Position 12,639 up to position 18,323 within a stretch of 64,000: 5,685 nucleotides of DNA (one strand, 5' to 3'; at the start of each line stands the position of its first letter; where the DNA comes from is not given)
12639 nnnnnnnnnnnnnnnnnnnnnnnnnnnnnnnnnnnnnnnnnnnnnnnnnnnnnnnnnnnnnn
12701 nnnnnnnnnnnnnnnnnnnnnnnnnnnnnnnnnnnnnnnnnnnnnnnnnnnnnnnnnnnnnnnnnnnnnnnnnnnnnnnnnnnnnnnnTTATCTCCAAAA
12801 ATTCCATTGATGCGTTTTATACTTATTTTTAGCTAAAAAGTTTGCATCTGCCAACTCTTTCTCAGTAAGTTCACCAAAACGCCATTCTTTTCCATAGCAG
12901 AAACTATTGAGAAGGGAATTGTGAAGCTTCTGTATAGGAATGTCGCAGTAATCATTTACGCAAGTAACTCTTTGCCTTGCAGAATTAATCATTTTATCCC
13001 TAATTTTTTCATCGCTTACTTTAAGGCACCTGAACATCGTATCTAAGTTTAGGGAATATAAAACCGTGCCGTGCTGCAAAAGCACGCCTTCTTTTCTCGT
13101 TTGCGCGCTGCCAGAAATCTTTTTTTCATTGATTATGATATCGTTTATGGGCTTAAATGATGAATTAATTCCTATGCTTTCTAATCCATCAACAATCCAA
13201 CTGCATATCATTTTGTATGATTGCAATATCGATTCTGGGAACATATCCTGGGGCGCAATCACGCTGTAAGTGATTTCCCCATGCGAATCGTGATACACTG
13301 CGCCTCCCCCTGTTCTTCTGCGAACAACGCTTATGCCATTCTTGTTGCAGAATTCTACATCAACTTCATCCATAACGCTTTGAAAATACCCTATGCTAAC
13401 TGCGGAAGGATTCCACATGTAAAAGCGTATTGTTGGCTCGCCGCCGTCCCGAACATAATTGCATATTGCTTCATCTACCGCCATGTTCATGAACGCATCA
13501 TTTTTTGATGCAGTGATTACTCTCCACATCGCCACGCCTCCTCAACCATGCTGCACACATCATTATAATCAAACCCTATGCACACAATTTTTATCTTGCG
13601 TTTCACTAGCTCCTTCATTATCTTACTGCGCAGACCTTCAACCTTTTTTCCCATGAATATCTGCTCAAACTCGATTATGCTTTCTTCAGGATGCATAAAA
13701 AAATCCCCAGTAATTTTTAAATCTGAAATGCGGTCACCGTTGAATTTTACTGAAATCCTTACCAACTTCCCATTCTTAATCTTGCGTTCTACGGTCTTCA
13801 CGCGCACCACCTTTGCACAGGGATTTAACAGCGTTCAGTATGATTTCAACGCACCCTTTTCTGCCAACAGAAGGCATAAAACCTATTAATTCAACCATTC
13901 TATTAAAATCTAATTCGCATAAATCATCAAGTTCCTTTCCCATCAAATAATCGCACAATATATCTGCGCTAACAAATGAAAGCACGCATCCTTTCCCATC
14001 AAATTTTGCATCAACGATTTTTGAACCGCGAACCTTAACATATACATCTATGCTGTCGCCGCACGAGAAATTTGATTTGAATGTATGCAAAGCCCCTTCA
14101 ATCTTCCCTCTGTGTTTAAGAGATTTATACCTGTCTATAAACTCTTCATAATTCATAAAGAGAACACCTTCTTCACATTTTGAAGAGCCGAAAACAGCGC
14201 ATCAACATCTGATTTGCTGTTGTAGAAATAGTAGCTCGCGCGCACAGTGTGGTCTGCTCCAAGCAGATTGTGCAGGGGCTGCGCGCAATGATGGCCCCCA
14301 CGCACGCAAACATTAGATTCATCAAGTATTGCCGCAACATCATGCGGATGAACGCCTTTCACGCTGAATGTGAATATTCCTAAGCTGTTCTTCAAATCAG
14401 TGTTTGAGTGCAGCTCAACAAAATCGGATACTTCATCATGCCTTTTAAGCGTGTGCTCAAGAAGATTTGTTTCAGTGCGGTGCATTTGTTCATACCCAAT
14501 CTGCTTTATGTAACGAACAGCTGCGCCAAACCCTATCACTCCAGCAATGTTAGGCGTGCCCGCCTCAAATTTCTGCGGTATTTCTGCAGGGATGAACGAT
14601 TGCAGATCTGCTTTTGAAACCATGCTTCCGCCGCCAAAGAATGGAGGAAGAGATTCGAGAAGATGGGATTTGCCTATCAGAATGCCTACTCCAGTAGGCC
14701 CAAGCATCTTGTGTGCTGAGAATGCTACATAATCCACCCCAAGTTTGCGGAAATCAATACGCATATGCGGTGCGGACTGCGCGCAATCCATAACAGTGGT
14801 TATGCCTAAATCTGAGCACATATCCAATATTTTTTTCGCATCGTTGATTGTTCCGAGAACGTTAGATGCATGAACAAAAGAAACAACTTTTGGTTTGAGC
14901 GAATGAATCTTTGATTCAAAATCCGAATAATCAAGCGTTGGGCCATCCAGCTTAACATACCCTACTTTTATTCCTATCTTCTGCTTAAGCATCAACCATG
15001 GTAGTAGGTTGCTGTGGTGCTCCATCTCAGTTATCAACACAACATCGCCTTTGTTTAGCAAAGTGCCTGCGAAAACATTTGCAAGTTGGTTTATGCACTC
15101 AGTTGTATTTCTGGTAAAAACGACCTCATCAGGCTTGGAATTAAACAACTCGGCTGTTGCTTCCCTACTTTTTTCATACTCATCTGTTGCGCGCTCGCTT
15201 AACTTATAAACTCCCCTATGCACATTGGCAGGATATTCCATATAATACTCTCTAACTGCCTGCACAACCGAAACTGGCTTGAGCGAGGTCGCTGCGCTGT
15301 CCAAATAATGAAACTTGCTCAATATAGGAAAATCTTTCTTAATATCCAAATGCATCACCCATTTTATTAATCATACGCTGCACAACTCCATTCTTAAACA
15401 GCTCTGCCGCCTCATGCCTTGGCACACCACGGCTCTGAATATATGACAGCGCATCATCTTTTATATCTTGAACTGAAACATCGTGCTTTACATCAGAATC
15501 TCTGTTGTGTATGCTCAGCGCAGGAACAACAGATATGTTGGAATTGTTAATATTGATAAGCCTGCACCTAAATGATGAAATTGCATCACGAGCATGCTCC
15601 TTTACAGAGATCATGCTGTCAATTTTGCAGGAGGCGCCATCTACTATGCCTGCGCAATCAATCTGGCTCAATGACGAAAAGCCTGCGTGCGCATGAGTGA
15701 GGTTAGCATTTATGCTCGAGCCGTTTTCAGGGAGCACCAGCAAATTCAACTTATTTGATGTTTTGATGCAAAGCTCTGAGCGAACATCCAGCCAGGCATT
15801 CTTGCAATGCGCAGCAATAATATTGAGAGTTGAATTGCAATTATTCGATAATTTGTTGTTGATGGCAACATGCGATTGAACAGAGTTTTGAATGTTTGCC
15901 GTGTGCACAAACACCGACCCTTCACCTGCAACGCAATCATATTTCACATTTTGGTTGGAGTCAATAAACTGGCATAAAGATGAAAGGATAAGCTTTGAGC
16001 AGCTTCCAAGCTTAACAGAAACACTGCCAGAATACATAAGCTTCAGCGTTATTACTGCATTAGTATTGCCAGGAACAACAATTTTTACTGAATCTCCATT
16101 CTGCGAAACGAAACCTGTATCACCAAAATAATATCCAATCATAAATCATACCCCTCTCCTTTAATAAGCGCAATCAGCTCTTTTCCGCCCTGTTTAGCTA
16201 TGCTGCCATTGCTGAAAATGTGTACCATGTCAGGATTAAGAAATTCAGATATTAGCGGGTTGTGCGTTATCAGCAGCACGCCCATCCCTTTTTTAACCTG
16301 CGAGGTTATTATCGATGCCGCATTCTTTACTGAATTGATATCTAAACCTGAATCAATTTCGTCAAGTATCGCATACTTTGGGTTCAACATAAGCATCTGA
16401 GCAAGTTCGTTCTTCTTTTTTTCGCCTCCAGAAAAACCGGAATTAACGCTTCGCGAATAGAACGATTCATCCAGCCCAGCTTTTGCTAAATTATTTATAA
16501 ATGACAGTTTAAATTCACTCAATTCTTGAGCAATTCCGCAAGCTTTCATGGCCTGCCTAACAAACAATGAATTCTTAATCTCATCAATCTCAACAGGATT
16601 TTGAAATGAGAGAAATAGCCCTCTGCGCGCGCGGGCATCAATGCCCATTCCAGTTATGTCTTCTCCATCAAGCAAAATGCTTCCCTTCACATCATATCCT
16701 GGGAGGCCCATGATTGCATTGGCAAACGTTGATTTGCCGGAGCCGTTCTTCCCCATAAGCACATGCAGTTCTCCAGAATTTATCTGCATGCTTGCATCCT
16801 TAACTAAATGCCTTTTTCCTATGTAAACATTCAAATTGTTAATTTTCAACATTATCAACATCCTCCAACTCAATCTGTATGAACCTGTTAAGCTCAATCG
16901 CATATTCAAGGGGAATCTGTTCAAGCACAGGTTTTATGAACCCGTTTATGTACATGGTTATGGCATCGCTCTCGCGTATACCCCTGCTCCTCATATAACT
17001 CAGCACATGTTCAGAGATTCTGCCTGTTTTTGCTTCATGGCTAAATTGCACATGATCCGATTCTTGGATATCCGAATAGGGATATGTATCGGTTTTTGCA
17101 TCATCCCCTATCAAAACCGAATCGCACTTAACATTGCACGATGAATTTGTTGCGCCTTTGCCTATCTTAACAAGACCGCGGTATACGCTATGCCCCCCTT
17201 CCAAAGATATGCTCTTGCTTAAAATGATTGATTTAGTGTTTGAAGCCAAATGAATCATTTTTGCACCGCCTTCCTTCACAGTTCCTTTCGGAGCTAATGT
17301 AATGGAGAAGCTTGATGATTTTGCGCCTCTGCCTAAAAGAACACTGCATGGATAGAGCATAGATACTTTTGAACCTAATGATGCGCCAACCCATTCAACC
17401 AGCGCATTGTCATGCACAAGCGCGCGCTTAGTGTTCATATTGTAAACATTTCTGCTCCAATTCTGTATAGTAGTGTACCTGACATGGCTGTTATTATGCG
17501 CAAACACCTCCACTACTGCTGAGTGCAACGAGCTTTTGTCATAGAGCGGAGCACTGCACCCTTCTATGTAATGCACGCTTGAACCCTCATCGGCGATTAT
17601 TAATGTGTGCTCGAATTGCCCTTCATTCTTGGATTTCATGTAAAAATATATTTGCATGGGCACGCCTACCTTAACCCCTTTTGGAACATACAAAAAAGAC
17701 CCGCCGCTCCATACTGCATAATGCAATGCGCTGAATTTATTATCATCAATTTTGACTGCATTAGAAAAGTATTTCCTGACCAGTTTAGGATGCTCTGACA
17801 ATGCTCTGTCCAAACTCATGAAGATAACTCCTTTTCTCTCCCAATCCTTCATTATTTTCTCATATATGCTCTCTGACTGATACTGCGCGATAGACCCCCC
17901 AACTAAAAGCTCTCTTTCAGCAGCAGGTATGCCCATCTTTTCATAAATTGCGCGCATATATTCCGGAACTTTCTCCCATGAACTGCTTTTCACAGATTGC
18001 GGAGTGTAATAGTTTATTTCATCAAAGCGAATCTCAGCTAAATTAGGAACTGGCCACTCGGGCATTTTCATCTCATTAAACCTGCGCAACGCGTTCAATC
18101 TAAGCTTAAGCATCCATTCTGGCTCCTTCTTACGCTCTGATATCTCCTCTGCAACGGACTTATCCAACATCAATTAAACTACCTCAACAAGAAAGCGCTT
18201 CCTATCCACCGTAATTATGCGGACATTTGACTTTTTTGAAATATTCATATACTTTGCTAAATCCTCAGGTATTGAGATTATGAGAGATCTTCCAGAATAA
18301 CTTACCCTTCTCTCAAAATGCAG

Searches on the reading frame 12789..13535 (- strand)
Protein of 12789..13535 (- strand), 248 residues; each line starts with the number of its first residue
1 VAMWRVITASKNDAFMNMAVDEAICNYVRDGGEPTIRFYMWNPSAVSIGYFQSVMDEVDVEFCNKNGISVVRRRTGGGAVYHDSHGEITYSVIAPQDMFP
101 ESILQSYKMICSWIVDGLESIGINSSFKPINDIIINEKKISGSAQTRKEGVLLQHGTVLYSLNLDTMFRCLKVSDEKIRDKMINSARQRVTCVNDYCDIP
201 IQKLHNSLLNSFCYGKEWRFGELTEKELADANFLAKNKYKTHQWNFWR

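Call 62: search_protein_families(library=pfam, proteins=[window:12789-13535:-], max_evalue=0.0001)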
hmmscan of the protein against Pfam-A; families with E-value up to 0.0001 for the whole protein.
window:12789-13535:- (248 aa): 2 families
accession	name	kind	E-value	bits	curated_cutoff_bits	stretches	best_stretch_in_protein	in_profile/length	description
PF21948.1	LplA-B_cat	-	3.4e-56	190.8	27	1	13-212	1-199/200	Lipoyl protein ligase A/B catalytic domain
PF03099.24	BPL_LplA_LipB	-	6.5e-16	58.9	21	1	52-163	5-133/133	Biotin/lipoate A/B protein ligase family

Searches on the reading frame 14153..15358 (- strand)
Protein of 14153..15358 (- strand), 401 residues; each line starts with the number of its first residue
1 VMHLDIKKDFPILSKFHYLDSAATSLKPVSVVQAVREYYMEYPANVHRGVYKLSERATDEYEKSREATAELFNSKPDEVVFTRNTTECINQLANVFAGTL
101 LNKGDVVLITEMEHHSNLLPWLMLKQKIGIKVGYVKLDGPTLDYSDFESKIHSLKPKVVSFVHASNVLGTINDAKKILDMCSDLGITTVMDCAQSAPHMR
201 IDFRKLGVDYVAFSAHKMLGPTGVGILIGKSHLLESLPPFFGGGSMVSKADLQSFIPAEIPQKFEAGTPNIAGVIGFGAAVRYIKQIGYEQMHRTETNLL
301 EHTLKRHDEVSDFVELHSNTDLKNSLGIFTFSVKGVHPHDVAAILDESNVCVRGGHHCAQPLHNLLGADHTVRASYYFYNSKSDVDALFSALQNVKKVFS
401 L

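Call 62: search_protein_families(library=pfam, proteins=[window:14153-15358:-], max_evalue=0.0001)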
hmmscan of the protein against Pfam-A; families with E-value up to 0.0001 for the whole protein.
window:14153-15358:- (401 aa): 2 families
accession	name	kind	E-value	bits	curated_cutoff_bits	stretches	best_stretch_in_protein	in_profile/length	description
PF00266.25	Aminotran_5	-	6.4e-126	420.7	21.5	1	17-388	1-371/371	Aminotransferase class-V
PF01053.26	Cys_Met_Meta_PP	-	2.3e-05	23.6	27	1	97-220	84-201/381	Cys/Met metabolism PLP-dependent enzyme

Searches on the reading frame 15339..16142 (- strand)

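Call 62: search_protein_families(library=pfam, proteins=[window:15339-16142:-], max_evalue=0.0001)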
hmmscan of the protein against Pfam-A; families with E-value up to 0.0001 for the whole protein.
window:15339-16142:- (267 aa): 1 family
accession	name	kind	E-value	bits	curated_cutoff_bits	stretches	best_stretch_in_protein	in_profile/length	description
PF01458.23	SUFBD_core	-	3.2e-18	66.5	27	1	65-252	39-231/232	SUF system FeS cluster assembly, SufBD core domain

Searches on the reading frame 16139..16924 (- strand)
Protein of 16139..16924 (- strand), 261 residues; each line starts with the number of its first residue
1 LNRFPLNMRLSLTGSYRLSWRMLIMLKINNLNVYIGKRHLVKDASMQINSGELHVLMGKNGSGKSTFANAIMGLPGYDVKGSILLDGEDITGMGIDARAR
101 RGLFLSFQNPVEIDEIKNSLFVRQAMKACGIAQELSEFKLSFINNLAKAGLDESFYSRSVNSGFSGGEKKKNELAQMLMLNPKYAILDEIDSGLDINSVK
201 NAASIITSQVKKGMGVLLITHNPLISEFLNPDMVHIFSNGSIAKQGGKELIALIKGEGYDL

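Call 62: search_protein_families(library=pfam, proteins=[window:16139-16924:-], max_evalue=0.0001)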
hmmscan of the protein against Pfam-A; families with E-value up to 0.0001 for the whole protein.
window:16139-16924:- (261 aa): 3 families
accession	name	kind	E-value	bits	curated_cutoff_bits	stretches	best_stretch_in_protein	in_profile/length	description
PF00005.33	ABC_tran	-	3.8e-22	79.8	25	1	41-189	1-134/137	ABC transporter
PF02463.25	SMC_N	-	4.3e-09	36.6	40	0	163-225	136-201/220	RecF/RecN/SMC N terminal domain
PF13304.12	AAA_21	-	5e-05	23.9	27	0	53-71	1-19/304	AAA domain, putative AbiEii toxin, Type IV TA system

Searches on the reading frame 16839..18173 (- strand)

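Call 62: search_protein_families(library=pfam, proteins=[window:16839-18173:-], max_evalue=0.0001)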
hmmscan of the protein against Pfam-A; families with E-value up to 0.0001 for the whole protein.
window:16839-18173:- (444 aa): 2 families
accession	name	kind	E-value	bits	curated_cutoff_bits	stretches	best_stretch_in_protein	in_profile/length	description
PF01458.23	SUFBD_core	-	1.2e-71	241.3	27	1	178-412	2-232/232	SUF system FeS cluster assembly, SufBD core domain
PF19295.5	SufBD_N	-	9.2e-11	42.1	23.5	1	113-175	110-172/172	SufBD protein N-terminal region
